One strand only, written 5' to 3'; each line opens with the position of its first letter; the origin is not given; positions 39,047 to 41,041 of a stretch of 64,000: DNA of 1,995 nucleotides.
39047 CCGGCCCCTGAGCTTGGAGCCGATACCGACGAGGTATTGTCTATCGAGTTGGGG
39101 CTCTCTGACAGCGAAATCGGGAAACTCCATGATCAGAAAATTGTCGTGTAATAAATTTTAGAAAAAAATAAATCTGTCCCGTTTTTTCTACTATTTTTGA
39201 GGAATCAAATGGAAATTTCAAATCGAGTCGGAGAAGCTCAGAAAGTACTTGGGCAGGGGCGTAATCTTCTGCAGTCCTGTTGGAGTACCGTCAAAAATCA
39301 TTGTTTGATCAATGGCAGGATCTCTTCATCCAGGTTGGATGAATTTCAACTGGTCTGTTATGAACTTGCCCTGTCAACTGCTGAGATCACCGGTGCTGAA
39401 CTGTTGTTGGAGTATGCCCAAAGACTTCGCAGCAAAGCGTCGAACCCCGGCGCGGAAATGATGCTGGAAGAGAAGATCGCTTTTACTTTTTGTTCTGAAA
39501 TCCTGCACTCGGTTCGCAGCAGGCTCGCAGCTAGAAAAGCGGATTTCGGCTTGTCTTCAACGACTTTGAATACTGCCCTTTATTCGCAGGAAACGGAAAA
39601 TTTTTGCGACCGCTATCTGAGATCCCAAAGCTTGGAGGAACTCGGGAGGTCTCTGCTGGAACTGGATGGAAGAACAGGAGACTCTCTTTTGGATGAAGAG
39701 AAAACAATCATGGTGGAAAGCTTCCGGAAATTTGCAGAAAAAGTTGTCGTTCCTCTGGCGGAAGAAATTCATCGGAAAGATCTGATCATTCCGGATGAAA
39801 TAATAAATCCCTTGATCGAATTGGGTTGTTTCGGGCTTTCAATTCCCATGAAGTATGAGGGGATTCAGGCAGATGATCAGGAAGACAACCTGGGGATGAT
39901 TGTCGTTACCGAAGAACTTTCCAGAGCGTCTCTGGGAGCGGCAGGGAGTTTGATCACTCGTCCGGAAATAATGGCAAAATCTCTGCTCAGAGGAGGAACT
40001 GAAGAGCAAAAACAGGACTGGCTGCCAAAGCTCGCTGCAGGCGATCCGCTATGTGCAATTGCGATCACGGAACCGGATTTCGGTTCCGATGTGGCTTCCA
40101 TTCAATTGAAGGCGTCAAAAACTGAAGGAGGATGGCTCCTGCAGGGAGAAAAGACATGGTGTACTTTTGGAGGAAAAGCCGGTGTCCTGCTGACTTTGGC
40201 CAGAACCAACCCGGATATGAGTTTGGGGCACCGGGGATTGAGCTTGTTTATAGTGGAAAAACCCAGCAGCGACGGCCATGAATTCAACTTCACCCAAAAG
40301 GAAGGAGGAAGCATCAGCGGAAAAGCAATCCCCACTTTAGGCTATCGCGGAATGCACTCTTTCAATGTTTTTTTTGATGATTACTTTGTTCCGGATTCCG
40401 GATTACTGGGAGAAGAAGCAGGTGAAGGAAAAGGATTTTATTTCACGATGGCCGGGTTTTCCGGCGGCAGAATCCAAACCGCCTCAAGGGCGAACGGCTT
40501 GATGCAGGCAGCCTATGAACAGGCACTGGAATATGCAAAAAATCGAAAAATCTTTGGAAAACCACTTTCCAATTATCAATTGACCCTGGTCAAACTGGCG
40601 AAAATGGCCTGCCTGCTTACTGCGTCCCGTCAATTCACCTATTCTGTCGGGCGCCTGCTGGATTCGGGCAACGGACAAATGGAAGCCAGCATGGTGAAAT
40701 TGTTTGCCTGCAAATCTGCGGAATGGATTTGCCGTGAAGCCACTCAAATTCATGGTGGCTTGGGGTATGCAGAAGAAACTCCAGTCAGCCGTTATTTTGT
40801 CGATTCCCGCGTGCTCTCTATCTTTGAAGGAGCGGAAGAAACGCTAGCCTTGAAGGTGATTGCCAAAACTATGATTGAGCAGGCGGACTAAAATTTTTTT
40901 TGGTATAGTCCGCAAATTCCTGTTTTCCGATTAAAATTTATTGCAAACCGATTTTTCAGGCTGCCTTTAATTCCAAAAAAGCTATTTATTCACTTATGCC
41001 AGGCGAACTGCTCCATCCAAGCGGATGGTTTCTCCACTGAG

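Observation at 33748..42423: Beta-oxidation-like cluster pairing an SCP-x thiolase with an apparently catalytically dead HMGCS-like/DUF35 fusion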

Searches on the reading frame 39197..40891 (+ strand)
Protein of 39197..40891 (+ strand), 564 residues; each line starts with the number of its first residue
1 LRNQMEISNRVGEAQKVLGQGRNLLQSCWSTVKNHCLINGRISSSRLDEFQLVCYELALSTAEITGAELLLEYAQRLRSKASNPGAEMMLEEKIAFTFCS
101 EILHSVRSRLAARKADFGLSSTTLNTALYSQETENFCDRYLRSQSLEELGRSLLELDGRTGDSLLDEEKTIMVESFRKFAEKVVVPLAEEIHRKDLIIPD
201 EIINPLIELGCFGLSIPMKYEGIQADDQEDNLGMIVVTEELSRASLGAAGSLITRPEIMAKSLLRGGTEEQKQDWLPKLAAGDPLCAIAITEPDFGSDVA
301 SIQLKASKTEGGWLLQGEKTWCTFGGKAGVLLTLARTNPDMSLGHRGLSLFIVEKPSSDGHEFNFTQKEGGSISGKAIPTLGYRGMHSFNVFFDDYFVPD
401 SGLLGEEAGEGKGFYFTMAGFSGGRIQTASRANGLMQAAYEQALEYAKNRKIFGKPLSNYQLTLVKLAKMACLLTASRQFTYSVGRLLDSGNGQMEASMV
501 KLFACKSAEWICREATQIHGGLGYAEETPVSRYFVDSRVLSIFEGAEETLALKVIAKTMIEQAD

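Call 3: search_protein_families(library=pfam, proteins=[window:39197-40891:+], max_evalue=0.01)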
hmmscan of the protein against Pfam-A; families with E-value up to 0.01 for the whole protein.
window:39197-40891:+ (564 aa): 4 families
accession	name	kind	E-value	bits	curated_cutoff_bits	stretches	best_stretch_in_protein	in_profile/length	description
PF00441.29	Acyl-CoA_dh_1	-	1.2e-42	146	22.4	1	411-558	1-148/150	Acyl-CoA dehydrogenase, C-terminal domain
PF02771.21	Acyl-CoA_dh_N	-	3.1e-24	85.9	22.9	1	167-283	2-113/113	Acyl-CoA dehydrogenase, N-terminal domain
PF02770.24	Acyl-CoA_dh_M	-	4.9e-16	59.1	33.3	1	287-395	1-96/97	Acyl-CoA dehydrogenase, middle domain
PF08028.16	Acyl-CoA_dh_2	-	4.6e-14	53.3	22.7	1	430-545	5-131/134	Acyl-CoA dehydrogenase, C-terminal domain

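Call 4: search_protein_families(library=ncbifam, proteins=[window:39197-40891:+], max_evalue=0.01)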
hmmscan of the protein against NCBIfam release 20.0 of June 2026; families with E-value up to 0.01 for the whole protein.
window:39197-40891:+ (564 aa): 21 families
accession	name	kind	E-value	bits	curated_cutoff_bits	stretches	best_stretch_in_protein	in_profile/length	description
NF042972.1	AcrlCoAredClosAcrC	equivalog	7e-71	238.9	640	1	165-559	5-376/378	acryloyl-CoA reductase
NF043006.1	CyhCrbnylCoADH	equivalog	2e-62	211.4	650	1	166-560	5-376/380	cyclohexane-1-carbonyl-CoA dehydrogenase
NF045552.1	GlutCoADH_Des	equivalog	3.6e-57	194.3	470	1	165-548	5-369/387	glutaryl-CoA dehydrogenase Acd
NF042439.1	SulpropCoADesulf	equivalog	2.1e-55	188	600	1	176-560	4-371/379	3-sulfinopropanoyl-CoA desulfinase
NF058590.1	AcCoDHFadEBacil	equivalog_domain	1.5e-53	182.3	600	1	165-561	21-412/586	acyl-CoA dehydrogenase FadE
NF008997.0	PRK12341.1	equivalog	5.4e-53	180.4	537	1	165-550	5-368/382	acyl-CoA dehydrogenase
NF053553.1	prodigi_MBC_PigA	equivalog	6.1e-39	134.2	500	1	165-559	5-379/381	prodigiosin MBC biosynthesis dehydrogenase PigA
NF002885.1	PRK03354.1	equivalog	4.6e-38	131.2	540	1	165-554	5-369/378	crotonobetainyl-CoA dehydrogenase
TIGR03207.1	cyc_hxne_CoA_dh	equivalog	1.1e-36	126.3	575.35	1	165-550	1-363/372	cyclohexanecarboxyl-CoA dehydrogenase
NF052270.1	Staph_DH_FadE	equivalog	7.4e-35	120.4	600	2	425-557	259-391/400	acyl-CoA dehydrogenase FadE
NF045652.1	ProlPCPDhRedW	equivalog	7.9e-32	110.5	650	1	209-548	43-363/376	L-prolyl-[peptidyl-carrier protein] dehydrogenase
NF007000.1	PRK09463.1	subfamily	2e-20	72.7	600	1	190-523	66-397/726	acyl-CoA dehydrogenase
NF008594.0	PRK11561.1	equivalog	3.5e-18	65.2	545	1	286-556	180-437/540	isovaleryl-CoA dehydrogenase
TIGR03204.1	pimC_large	equivalog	2.2e-16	59.7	623.85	1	263-471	100-288/395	pimeloyl-CoA dehydrogenase large subunit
TIGR03203.1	pimD_small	equivalog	8.1e-16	58.1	652.7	1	236-535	72-353/378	pimeloyl-CoA dehydrogenase small subunit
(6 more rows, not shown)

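Call 18: search_solved_structures(query=window:39197-40891:+, max_evalue=1e-20, show_alignments=1)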
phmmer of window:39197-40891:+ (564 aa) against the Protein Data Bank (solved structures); distinct sequences matched with E-value up to 1e-20: 77 (the best 60 are shown).
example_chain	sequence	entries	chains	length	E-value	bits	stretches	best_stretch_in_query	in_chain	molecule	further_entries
8ciw_A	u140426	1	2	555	3.3e-186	623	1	13-563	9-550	(2S)-methylsuccinyl-CoA dehydrogenase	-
6es9_A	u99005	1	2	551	1.5e-83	284.2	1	145-560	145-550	Acyl-CoA dehydrogenase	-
4iv6_A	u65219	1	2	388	7.3e-67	229.1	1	164-561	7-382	Acyl-CoA dehydrogenase FadE3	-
5lnx_A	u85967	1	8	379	3.4e-61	210.4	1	167-557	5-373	Acyl-CoA dehydrogenase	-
1ws9_A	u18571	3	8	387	3.8e-60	207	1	170-561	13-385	acyl-CoA dehydrogenase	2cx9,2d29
4m9a_A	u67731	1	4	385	3.6e-59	203.8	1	162-556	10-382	Acyl-CoA dehydrogenase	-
4n5f_A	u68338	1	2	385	1.3e-55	192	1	162-556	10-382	Putative acyl-CoA dehydrogenase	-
5ol2_C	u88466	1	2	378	2.8e-55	190.9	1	171-555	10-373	Acyl-CoA dehydrogenase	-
2dvl_A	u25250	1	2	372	5.1e-55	190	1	165-556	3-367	Acyl-CoA dehydrogenase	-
1jqi_A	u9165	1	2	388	3.6e-53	183.9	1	167-554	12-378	short chain acyl-CoA dehydrogenase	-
7y0a_A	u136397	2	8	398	9.4e-53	182.6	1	166-554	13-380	Short-chain specific acyl-CoA dehydrogenase, mitochondrial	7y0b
8sgs_A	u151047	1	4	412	9.9e-53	182.5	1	166-554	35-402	Short-chain specific acyl-CoA dehydrogenase, mitochondrial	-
9jq4_A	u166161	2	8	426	1.8e-52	181.6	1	150-552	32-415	Isovaleryl-CoA dehydrogenase, mitochondrial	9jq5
1buc_A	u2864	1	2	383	2e-52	181.5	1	176-550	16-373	BUTYRYL-COA DEHYDROGENASE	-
8sgr_A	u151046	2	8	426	3.5e-52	180.7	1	150-552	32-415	Isovaleryl-CoA dehydrogenase, mitochondrial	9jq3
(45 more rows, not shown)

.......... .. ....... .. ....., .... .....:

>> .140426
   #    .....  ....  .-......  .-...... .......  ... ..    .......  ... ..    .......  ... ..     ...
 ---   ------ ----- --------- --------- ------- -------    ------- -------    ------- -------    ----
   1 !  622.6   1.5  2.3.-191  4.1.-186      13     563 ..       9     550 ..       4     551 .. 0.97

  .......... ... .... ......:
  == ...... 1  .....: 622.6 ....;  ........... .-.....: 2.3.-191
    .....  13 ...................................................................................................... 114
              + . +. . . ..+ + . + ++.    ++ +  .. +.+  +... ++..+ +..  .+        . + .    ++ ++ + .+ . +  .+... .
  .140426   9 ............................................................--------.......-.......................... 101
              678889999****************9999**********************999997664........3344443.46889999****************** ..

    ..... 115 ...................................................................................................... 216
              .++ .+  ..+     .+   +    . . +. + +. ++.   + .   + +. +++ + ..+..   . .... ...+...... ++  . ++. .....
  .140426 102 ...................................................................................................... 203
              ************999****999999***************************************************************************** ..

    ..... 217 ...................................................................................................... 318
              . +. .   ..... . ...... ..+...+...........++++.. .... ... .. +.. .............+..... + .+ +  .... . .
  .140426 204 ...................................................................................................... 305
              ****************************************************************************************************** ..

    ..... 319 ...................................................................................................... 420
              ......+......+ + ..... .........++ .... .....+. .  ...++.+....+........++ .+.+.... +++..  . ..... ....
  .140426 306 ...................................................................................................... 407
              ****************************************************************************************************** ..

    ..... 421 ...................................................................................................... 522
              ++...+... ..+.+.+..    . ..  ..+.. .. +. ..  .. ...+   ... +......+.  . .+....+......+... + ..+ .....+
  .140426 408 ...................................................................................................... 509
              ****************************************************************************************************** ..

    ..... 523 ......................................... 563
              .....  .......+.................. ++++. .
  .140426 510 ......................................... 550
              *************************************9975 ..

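Call 32: find_related_loci(query=A2, collection=metagenome_contigs, flank=10000)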
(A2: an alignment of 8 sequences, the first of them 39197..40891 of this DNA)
Query A2 (564 aa) in metagenome_contigs; peptide patterns used: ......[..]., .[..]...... (x = any residue, [..] = any of these).
600 stretches matched a pattern (row limit reached: there are more); 600 encode a relative of the query (tblastn E <= 1e-3); the best 80 are kept; 80 distinct loci.
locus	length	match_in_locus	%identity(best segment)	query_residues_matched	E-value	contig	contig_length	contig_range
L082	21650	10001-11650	65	8-563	0e+0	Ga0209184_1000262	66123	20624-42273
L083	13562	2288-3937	64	8-563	0e+0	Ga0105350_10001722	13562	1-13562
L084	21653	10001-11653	65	14-563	0e+0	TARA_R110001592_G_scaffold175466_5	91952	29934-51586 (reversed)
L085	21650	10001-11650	63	8-563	0e+0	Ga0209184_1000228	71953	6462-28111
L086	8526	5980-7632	62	11-563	0e+0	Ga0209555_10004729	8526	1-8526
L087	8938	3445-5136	62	7-563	0e+0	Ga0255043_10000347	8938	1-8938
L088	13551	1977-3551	65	39-563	0e+0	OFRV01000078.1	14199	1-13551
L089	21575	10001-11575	64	39-563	0e+0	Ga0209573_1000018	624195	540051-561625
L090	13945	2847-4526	61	7-563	0e+0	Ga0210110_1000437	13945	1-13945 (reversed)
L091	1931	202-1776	63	39-563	0e+0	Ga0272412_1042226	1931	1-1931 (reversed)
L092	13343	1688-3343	65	11-563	0e+0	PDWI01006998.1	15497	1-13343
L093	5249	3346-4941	63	32-563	0e+0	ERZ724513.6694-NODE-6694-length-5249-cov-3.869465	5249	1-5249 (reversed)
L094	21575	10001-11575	63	39-563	0e+0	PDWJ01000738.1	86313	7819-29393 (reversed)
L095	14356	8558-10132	64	39-563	0e+0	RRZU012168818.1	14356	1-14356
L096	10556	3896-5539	60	11-564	0e+0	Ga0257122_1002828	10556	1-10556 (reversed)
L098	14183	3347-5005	59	6-561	0e+0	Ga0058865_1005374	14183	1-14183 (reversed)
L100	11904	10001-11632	60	14-561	0e+0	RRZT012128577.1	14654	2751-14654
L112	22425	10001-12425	59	9-563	0e+0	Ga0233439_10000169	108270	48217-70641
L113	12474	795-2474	61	7-563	0e+0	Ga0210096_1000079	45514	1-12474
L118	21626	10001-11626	56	13-563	0e+0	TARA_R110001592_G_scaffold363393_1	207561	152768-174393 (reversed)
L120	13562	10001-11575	63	39-563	0e+0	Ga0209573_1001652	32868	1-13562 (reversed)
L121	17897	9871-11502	57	13-563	0e+0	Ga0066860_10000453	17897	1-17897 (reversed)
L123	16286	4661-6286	56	14-563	0e+0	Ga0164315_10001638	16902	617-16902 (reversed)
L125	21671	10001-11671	64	6-563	0e+0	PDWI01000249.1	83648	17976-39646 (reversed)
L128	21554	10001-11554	57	39-563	0e+0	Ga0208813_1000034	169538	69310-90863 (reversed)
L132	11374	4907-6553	54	7-563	0e+0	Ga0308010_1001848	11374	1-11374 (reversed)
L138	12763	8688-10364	52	1-562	0e+0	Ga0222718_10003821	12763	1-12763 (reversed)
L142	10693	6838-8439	56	22-564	0e+0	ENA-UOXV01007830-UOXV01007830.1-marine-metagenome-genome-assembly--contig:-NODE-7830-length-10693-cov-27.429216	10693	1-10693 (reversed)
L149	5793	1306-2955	53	5-563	0e+0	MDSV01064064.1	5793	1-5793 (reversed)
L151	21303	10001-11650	53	6-563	0e+0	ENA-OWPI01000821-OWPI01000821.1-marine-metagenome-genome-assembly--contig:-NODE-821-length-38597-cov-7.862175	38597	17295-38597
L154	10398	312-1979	53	3-563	0e+0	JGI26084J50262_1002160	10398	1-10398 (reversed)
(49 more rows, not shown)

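Call 36: search_protein_families(library=pfam, proteins=[L128:2551-3702:+, L128:3736-4545:+, L128:4940-6718:+, L128:11650-12570:+, L128:12657-13514:+, L128:14843-16003:+, L128:16004-17131:+, L128:17149-17931:+, L128:19988-21133:+, L123:6414-7307:+], max_evalue=0.001)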
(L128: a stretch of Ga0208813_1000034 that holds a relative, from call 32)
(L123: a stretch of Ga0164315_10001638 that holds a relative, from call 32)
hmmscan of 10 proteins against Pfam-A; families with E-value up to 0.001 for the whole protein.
L128:2551-3702:+ (383 aa): 3 families
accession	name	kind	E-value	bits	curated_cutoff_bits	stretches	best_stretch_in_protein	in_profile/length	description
PF02770.24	Acyl-CoA_dh_M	-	2.4e-24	85.7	33.3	1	122-216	1-96/97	Acyl-CoA dehydrogenase, middle domain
PF00441.29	Acyl-CoA_dh_1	-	5.4e-21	75.8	22.4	1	229-379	1-150/150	Acyl-CoA dehydrogenase, C-terminal domain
PF02771.21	Acyl-CoA_dh_N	-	3.9e-19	69.5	22.9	1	11-117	6-112/113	Acyl-CoA dehydrogenase, N-terminal domain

L128:3736-4545:+ (269 aa): 2 families
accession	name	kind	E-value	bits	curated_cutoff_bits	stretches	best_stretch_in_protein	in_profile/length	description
PF00378.25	ECH_1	-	3.7e-48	164.5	27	1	20-264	6-249/251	Enoyl-CoA hydratase/isomerase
PF16113.10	ECH_2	-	6.3e-23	82.2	27.2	1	22-201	3-183/335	Enoyl-CoA hydratase/isomerase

L128:4940-6718:+ (592 aa): 2 families
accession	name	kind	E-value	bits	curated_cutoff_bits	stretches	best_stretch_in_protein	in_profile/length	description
PF00501.34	AMP-binding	-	1.3e-73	248.5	29.9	1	42-447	1-384/384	AMP-binding enzyme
PF13193.12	AMP-binding_C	-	1.1e-17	65.2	24.5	1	498-573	1-76/76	AMP-binding enzyme C-terminal domain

L128:11650-12570:+ (306 aa): 3 families
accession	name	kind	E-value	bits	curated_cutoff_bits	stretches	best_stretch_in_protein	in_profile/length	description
PF00106.31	adh_short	-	2.5e-44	151.6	26.6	1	10-197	1-179/195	short chain dehydrogenase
PF13561.12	adh_short_C2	-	5.7e-41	141.1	27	1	16-250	1-230/236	Enoyl-(Acyl carrier protein) reductase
PF08659.16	KR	-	3.6e-22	79.6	22.6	1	12-172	3-154/180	KR domain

L128:12657-13514:+ (285 aa): 3 families
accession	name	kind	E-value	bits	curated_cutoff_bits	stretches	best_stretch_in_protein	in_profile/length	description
PF01575.25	MaoC_dehydratas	-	1e-27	96.6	27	1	164-273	6-117/123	MaoC like domain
PF22622.2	MFE-2_hydrat-2_N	-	7.2e-21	74.8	27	1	19-146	2-130/130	MFE-2 hydratase 2 N-terminal domain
PF13452.11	FAS1_DH_region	-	5e-10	40.1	22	1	54-129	49-124/132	FAS1-like, dehydratase domain region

L128:14843-16003:+ (386 aa): 3 families
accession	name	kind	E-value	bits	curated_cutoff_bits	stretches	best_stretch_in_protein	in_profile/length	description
PF02770.24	Acyl-CoA_dh_M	-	1.2e-21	77.1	33.3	1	132-226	1-95/97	Acyl-CoA dehydrogenase, middle domain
PF02771.21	Acyl-CoA_dh_N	-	3.8e-17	63.1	22.9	1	17-128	4-113/113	Acyl-CoA dehydrogenase, N-terminal domain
PF00441.29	Acyl-CoA_dh_1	-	5.1e-09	36.9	22.4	1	286-383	57-149/150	Acyl-CoA dehydrogenase, C-terminal domain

L128:16004-17131:+ (375 aa): 3 families
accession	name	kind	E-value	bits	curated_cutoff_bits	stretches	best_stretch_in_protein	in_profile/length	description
PF00441.29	Acyl-CoA_dh_1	-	1.5e-20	74.3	22.4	1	214-332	17-128/150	Acyl-CoA dehydrogenase, C-terminal domain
PF08028.16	Acyl-CoA_dh_2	-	2.5e-07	31.5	22.7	1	216-330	4-121/134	Acyl-CoA dehydrogenase, C-terminal domain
PF02771.21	Acyl-CoA_dh_N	-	3.6e-05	24.5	22.9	1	16-81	3-68/113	Acyl-CoA dehydrogenase, N-terminal domain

L128:17149-17931:+ (260 aa): 2 families
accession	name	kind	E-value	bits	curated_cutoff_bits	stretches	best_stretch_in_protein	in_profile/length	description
PF00378.25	ECH_1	-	9.9e-54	182.7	27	1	12-258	3-249/251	Enoyl-CoA hydratase/isomerase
PF16113.10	ECH_2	-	5.4e-37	128.5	27.2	1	25-190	12-179/335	Enoyl-CoA hydratase/isomerase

L128:19988-21133:+ (381 aa): 0 families

L123:6414-7307:+ (297 aa): 3 families
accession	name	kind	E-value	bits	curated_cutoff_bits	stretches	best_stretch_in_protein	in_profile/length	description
PF00106.31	adh_short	-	1.2e-44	152.5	26.6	1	10-189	1-180/195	short chain dehydrogenase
PF13561.12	adh_short_C2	-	1.2e-41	143.3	27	1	19-242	6-231/236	Enoyl-(Acyl carrier protein) reductase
PF08659.16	KR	-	8.7e-21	75.1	22.6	1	12-170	3-161/180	KR domain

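Call 37: search_protein_families(library=pfam, proteins=[L123:108-1088:-, L123:8990-9901:+, L123:10028-11455:+, L123:11746-12906:+, L123:12969-14090:+, L123:14175-15338:+], max_evalue=0.001)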
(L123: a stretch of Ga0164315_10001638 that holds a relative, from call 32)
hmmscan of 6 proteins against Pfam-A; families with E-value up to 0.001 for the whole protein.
L123:108-1088:- (326 aa): 3 families
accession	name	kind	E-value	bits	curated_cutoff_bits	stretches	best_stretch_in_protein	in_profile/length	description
PF02558.23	ApbA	-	3.1e-29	102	22.2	1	3-147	1-149/150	Ketopantoate reductase PanE/ApbA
PF08546.17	ApbA_C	-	7.2e-23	81.7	22.7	1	173-319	1-125/125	Ketopantoate reductase PanE/ApbA C terminal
PF03807.23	F420_oxidored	-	9.4e-06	26.6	21.6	1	2-87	1-80/94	NADP oxidoreductase coenzyme F420-dependent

L123:8990-9901:+ (303 aa): 4 families
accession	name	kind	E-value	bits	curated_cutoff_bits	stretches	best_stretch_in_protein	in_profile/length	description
PF07859.19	Abhydrolase_3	-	2.5e-49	168.3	25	1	74-276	1-209/210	alpha/beta hydrolase fold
PF10340.15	Say1_Mug180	-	5.7e-09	35.8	21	1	71-187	122-243/374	Steryl acetyl hydrolase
PF20434.5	BD-FAE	-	2.5e-07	30.9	26.8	1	65-158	7-107/215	BD-FAE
PF00326.27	Peptidase_S9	-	9.5e-05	22.4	22.6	0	122-182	45-105/213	Prolyl oligopeptidase family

L123:10028-11455:+ (475 aa): 1 family
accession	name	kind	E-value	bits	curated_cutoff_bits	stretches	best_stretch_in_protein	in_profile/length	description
PF00171.27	Aldedh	-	2.3e-160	534.6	23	1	13-471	1-461/461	Aldehyde dehydrogenase family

L123:11746-12906:+ (386 aa): 3 families
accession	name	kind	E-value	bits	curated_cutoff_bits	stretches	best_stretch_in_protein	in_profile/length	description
PF02770.24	Acyl-CoA_dh_M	-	4.9e-18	65.5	33.3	1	132-228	1-97/97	Acyl-CoA dehydrogenase, middle domain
PF02771.21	Acyl-CoA_dh_N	-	3.4e-16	60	22.9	1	18-128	5-113/113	Acyl-CoA dehydrogenase, N-terminal domain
PF00441.29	Acyl-CoA_dh_1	-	2.1e-05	25.2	22.4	1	282-383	53-149/150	Acyl-CoA dehydrogenase, C-terminal domain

L123:12969-14090:+ (373 aa): 2 families
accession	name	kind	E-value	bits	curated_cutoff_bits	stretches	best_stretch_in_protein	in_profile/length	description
PF00441.29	Acyl-CoA_dh_1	-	2.4e-18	67.2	22.4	1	216-343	15-138/150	Acyl-CoA dehydrogenase, C-terminal domain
PF02771.21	Acyl-CoA_dh_N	-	7.7e-08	33.1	22.9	1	3-95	2-97/113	Acyl-CoA dehydrogenase, N-terminal domain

L123:14175-15338:+ (387 aa): 4 families
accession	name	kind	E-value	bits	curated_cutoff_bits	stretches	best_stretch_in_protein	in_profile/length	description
PF00441.29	Acyl-CoA_dh_1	-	2.8e-38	131.9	22.4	1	232-373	1-142/150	Acyl-CoA dehydrogenase, C-terminal domain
PF02771.21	Acyl-CoA_dh_N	-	1.6e-28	99.8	22.9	1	7-118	2-113/113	Acyl-CoA dehydrogenase, N-terminal domain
PF02770.24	Acyl-CoA_dh_M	-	1.6e-17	63.9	33.3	1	122-219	1-96/97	Acyl-CoA dehydrogenase, middle domain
PF08028.16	Acyl-CoA_dh_2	-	7.6e-14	52.6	22.7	1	248-359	2-123/134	Acyl-CoA dehydrogenase, C-terminal domain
